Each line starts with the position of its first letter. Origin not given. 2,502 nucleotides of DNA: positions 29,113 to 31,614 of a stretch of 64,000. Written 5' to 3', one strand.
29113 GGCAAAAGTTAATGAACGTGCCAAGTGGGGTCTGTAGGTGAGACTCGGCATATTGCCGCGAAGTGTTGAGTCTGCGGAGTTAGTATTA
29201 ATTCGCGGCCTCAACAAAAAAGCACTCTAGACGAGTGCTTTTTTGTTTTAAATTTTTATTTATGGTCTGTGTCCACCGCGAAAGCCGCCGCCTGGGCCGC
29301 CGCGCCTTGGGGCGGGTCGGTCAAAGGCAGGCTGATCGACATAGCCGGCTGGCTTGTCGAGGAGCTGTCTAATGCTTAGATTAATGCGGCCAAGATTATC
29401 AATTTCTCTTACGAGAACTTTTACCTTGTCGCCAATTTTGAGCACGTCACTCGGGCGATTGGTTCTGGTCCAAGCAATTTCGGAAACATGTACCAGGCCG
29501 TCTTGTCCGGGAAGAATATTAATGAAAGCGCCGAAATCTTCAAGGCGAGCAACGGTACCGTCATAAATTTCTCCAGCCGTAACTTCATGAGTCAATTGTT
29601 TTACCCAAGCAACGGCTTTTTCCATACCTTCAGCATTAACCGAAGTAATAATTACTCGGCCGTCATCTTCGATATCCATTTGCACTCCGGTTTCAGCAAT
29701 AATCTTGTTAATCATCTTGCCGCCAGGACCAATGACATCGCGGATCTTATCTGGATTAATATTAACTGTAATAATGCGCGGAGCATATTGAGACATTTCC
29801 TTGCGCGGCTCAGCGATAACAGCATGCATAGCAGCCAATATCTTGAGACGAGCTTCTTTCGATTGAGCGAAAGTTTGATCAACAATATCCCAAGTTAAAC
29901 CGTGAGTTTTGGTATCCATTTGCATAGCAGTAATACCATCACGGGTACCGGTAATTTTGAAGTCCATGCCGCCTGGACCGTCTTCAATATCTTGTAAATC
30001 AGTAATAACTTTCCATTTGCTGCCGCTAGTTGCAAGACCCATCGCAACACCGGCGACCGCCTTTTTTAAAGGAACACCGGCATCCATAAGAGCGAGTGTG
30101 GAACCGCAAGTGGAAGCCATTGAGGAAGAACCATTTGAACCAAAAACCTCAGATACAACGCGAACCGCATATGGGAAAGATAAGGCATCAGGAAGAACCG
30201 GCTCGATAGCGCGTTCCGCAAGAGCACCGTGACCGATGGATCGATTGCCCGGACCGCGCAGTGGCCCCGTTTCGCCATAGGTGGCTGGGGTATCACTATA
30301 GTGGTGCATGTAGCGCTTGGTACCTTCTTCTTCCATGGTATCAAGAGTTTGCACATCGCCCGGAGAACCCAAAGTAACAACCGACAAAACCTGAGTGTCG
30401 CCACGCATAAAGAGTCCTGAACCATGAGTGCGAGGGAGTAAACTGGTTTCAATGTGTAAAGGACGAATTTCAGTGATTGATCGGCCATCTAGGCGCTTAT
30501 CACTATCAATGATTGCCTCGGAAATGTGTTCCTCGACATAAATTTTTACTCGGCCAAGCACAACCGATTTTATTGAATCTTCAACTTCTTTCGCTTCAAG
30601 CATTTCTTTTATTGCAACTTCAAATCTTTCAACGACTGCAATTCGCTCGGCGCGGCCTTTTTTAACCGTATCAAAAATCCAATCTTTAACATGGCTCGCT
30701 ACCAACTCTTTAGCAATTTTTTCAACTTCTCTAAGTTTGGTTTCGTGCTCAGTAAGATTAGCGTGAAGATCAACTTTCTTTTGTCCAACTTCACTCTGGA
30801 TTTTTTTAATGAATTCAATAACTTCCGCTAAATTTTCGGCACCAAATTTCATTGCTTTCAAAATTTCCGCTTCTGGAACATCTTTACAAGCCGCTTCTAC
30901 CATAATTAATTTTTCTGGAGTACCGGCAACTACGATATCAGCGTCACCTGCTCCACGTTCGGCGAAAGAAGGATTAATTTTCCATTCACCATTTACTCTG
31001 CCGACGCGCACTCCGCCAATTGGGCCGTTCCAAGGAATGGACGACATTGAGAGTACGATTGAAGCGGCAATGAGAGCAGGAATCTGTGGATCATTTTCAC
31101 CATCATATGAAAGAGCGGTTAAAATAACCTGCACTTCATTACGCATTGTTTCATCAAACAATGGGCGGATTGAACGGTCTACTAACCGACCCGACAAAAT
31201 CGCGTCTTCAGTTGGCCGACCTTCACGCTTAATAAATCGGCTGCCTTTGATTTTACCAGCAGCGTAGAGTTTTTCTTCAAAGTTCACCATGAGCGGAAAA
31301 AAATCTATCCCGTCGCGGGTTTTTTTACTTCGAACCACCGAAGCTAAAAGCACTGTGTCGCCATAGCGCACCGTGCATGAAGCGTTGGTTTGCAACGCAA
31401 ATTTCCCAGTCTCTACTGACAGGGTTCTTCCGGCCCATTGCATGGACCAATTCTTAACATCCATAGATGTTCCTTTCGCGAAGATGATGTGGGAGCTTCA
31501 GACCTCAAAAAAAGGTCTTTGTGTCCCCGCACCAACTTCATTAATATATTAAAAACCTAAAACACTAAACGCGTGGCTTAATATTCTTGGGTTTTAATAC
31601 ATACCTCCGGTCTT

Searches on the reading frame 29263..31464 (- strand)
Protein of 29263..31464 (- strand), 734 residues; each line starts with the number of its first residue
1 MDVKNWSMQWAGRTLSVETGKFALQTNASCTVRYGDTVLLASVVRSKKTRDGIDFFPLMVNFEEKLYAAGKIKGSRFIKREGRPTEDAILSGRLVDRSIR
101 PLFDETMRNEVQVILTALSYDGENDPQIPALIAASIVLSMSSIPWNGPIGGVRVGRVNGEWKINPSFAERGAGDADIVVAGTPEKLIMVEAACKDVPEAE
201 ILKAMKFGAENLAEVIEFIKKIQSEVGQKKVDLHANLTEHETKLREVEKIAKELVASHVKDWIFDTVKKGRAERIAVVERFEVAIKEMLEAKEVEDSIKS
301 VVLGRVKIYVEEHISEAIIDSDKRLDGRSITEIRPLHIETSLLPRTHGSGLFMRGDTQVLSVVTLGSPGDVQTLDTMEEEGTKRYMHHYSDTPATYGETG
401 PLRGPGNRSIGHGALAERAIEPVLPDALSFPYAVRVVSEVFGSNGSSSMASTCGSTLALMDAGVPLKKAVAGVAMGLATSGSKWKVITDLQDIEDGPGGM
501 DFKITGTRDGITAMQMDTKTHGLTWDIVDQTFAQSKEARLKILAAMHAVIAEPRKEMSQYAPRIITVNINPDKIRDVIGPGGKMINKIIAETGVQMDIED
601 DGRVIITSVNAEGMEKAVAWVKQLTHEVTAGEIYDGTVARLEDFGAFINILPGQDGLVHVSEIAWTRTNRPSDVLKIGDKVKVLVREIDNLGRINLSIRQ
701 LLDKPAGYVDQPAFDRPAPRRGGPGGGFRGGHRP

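Call 27: find_encoding_contigs(protein=window:29263-31464:-, flank=10000, max_places=3)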
Protein window:29263-31464:- (734 aa): 1 contig read that carries it; 1 place shown.
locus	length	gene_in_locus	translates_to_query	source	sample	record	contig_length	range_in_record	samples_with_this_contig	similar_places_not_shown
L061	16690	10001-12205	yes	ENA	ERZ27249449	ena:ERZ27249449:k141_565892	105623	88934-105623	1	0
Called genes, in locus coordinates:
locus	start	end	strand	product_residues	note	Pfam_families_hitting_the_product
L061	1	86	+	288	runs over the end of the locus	PF00483:NTP_transferase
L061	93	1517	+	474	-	PF01547:SBP_bac_1, PF13416:SBP_bac_8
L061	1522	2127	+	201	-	PF18895:T4SS_pilin (weak)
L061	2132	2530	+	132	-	PF18895:T4SS_pilin (weak)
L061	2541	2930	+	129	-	PF18895:T4SS_pilin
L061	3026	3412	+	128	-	PF18895:T4SS_pilin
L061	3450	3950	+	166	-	PF18895:T4SS_pilin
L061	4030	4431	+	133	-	PF18895:T4SS_pilin (weak)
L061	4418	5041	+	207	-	PF18895:T4SS_pilin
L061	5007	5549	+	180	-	PF18895:T4SS_pilin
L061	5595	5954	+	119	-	PF18895:T4SS_pilin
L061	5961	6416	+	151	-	PF18895:T4SS_pilin (weak)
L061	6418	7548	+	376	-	PF06925:MGDG_synth, PF04101:Glyco_tran_28_C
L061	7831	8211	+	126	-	-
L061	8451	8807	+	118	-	PF18895:T4SS_pilin (weak)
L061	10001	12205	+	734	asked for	PF01138:RNase_PH, PF03725:RNase_PH_C, PF01138:RNase_PH, PF00013:KH_1, PF00575:S1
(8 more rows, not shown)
